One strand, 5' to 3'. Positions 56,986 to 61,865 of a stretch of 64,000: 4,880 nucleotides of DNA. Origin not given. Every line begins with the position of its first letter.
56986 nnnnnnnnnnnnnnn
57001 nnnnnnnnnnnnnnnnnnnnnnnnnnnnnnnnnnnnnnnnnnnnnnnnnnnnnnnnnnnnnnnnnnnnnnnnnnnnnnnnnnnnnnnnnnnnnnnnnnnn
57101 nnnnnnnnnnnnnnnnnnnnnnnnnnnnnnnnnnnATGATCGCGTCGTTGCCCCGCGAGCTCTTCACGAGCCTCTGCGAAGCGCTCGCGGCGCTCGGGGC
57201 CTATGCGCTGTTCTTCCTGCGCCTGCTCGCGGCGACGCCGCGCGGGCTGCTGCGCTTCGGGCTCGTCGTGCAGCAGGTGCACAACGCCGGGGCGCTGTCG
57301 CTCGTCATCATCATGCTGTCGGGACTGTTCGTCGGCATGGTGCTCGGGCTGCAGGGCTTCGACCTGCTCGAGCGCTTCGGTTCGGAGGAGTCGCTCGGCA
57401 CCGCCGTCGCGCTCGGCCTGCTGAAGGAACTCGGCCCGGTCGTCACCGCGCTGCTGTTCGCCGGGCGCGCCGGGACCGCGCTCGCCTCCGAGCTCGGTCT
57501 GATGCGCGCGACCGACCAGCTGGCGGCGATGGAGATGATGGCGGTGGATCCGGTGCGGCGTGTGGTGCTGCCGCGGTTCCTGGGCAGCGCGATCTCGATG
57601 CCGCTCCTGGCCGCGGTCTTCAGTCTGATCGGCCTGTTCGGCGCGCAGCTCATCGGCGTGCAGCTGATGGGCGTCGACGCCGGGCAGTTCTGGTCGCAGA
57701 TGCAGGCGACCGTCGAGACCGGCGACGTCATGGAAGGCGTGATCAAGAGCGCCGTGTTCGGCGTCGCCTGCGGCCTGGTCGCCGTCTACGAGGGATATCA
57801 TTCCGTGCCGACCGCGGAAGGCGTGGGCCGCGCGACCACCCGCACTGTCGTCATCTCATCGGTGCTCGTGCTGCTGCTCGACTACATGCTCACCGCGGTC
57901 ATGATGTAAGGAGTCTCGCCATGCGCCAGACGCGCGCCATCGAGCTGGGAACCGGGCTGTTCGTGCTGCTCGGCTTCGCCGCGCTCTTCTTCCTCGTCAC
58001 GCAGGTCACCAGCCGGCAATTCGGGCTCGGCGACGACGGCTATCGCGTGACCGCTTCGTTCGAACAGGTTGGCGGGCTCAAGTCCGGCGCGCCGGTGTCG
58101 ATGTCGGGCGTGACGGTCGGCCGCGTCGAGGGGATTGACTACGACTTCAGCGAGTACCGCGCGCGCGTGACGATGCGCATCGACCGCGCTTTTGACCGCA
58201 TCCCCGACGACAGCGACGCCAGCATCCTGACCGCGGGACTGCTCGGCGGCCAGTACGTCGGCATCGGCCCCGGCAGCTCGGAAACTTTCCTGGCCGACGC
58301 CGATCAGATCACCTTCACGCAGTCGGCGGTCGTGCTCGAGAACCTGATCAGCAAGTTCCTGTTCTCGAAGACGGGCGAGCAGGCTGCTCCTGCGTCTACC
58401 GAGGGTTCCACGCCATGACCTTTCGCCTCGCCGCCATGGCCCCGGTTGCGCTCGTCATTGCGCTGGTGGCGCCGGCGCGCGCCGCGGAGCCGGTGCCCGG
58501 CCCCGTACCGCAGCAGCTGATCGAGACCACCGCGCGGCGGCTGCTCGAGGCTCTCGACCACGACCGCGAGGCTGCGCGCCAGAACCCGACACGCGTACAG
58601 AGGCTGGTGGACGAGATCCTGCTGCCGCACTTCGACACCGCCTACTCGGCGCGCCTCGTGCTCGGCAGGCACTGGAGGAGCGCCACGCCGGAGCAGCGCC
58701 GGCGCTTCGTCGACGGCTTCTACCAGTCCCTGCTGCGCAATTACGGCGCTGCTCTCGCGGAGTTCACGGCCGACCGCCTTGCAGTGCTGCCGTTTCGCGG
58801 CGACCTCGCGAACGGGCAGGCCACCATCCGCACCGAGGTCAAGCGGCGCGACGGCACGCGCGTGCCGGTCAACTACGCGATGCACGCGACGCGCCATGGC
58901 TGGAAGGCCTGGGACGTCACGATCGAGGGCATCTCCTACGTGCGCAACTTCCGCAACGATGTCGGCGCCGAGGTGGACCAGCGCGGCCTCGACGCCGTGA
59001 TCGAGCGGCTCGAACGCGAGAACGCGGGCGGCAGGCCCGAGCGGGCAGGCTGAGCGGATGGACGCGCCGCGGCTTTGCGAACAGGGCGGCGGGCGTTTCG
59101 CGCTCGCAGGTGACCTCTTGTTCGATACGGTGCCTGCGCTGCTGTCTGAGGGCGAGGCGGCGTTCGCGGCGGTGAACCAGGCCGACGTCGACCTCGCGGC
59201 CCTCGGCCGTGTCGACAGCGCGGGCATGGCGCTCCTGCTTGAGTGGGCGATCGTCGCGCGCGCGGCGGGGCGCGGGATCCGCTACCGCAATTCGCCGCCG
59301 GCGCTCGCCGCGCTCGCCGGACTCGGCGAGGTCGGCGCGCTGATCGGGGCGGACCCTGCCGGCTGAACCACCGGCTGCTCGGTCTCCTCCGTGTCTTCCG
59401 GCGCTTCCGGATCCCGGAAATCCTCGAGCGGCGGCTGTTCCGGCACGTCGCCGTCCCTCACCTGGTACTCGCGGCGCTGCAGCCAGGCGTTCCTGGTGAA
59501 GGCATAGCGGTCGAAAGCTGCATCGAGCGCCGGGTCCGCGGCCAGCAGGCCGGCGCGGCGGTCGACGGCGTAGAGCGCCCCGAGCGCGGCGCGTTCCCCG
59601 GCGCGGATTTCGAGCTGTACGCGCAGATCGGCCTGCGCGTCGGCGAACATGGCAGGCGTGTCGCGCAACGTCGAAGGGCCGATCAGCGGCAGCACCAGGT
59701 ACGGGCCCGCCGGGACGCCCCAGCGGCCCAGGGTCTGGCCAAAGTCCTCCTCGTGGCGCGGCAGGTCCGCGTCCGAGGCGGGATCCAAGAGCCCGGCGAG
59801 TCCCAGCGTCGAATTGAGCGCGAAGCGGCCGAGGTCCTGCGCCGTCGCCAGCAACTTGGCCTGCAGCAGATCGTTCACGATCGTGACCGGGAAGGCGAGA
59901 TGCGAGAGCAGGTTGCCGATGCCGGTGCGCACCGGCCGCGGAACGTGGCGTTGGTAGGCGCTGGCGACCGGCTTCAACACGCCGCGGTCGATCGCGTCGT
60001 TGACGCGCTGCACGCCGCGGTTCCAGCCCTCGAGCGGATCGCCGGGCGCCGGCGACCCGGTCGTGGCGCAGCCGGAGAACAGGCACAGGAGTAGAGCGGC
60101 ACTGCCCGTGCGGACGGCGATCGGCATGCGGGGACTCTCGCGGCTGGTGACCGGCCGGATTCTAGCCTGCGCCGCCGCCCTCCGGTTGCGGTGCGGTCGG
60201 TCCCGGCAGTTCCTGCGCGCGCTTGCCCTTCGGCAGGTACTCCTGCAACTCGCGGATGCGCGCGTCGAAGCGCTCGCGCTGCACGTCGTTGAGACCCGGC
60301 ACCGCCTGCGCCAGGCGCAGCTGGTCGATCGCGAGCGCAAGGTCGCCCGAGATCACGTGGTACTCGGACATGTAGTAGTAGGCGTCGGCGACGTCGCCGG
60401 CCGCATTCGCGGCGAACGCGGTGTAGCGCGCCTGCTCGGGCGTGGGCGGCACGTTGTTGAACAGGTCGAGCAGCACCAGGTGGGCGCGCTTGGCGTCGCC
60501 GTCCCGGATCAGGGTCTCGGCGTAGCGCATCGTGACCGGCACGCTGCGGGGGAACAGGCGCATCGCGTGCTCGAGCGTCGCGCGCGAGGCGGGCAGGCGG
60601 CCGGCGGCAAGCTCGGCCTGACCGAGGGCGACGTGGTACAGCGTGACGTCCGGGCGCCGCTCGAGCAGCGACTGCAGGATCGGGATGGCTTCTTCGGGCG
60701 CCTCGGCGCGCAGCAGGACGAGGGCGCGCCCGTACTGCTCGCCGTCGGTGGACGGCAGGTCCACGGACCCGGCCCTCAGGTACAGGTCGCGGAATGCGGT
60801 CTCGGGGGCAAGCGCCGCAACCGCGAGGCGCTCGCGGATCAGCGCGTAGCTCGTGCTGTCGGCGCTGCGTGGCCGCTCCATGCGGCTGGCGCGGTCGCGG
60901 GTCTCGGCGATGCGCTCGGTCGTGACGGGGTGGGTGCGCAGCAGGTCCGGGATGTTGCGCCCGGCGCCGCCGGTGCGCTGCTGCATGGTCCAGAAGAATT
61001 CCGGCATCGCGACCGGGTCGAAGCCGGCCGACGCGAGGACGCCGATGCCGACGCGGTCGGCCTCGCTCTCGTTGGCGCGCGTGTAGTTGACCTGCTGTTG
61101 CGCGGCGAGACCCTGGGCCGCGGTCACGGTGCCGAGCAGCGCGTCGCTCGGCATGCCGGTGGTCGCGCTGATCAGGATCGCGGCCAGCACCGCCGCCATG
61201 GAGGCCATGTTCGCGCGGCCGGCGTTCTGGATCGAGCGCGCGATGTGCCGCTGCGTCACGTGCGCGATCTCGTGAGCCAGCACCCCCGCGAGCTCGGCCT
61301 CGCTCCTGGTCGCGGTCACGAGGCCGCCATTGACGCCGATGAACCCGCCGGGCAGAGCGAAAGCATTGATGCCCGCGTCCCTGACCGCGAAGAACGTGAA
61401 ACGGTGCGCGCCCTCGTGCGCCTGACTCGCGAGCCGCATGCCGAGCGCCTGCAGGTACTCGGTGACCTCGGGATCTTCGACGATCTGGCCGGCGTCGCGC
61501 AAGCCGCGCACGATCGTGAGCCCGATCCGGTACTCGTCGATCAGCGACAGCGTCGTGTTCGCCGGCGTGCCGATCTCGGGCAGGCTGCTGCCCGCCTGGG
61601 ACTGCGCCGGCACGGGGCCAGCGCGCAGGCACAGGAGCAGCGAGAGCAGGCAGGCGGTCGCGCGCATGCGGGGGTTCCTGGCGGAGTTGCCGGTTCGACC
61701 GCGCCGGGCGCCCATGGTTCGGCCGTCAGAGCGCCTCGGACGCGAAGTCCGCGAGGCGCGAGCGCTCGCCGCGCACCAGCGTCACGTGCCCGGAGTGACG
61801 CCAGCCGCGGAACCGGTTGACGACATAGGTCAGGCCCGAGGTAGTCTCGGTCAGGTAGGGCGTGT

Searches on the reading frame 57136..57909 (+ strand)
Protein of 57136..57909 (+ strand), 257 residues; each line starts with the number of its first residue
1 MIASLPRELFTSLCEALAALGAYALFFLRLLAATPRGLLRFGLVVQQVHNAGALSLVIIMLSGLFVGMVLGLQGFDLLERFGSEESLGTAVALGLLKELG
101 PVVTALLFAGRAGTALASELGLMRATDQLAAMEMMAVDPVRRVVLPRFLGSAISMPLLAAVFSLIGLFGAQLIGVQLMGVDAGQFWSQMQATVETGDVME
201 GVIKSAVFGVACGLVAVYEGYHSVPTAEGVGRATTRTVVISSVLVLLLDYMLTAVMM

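Call 74: search_protein_families(library=pfam, proteins=[window:57136-57909:+], max_evalue=0.00001)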
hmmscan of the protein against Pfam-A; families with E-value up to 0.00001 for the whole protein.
window:57136-57909:+ (257 aa): 1 family
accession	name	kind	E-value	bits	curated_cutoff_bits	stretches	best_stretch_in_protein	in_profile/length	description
PF02405.21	MlaE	-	1.5e-71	240.8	22.5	1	44-254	1-211/212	Permease MlaE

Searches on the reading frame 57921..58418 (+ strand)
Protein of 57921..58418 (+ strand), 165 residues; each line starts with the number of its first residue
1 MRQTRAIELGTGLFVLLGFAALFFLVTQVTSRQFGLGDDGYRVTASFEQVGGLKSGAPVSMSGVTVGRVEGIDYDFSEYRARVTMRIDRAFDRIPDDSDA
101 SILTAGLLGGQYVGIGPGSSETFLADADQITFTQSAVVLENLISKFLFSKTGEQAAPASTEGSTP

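Call 74: search_protein_families(library=pfam, proteins=[window:57921-58418:+], max_evalue=0.00001)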
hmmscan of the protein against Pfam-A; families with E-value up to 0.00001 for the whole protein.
window:57921-58418:+ (165 aa): 1 family
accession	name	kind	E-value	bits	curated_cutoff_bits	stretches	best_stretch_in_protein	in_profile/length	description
PF02470.25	MlaD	-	7.7e-23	81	25.1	1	39-118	1-81/81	MlaD protein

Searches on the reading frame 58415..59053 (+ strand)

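Call 74: search_protein_families(library=pfam, proteins=[window:58415-59053:+], max_evalue=0.00001)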
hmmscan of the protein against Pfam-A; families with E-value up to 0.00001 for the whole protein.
window:58415-59053:+ (212 aa): 1 family
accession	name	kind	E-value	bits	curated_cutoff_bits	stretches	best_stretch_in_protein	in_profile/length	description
PF05494.18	MlaC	-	3.6e-46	157.4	26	1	38-200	2-165/166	MlaC protein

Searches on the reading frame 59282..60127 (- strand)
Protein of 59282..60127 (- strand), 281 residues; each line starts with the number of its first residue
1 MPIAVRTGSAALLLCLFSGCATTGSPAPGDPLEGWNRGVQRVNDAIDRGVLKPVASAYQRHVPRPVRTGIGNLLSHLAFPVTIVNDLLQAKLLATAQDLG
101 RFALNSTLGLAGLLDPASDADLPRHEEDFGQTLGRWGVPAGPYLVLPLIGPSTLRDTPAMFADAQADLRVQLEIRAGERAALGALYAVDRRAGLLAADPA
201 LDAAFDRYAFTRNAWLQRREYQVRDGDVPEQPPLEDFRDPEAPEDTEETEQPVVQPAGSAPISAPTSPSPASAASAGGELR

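Call 74: search_protein_families(library=pfam, proteins=[window:59282-60127:-], max_evalue=0.00001)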
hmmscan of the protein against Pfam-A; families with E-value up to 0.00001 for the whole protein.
window:59282-60127:- (281 aa): 1 family
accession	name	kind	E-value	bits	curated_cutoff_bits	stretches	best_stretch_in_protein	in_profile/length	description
PF04333.18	MlaA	-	2.1e-68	230.3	25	1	30-222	3-195/195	MlaA lipoprotein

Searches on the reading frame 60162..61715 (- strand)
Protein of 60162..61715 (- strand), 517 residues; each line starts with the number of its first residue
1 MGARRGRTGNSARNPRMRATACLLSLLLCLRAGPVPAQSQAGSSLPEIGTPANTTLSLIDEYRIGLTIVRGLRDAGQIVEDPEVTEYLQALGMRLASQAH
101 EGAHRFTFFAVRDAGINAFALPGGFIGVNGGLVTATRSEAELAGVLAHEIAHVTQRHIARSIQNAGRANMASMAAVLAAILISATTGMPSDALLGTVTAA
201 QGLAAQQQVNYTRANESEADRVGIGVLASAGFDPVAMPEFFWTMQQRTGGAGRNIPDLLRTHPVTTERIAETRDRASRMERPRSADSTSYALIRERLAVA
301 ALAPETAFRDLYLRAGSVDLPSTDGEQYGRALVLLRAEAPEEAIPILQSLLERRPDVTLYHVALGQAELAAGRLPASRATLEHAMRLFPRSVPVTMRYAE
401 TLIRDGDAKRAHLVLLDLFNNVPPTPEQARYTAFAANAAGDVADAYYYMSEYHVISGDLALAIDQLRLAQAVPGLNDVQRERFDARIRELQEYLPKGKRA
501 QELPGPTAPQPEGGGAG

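Call 74: search_protein_families(library=pfam, proteins=[window:60162-61715:-], max_evalue=0.00001)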
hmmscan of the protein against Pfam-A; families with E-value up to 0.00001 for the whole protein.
window:60162-61715:- (517 aa): 5 families
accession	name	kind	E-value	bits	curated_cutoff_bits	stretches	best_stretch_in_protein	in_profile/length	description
PF01435.24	Peptidase_M48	-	3.5e-35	121.9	20.3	1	84-275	3-185/186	Peptidase family M48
PF14559.12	TPR_19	-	3.6e-08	34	25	0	334-385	1-52/68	Tetratricopeptide repeat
PF13428.12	TPR_14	-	4.8e-08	33.4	23.5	0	362-400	5-43/44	Tetratricopeptide repeat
PF23914.1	TPR_CcmH_CycH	-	2.3e-06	27.9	42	1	351-449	43-144/158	Cytochrome c-type biogenesis protein H TPR domain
PF13432.12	TPR_16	-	9.3e-06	26.4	32.7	1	328-389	1-62/65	Tetratricopeptide repeat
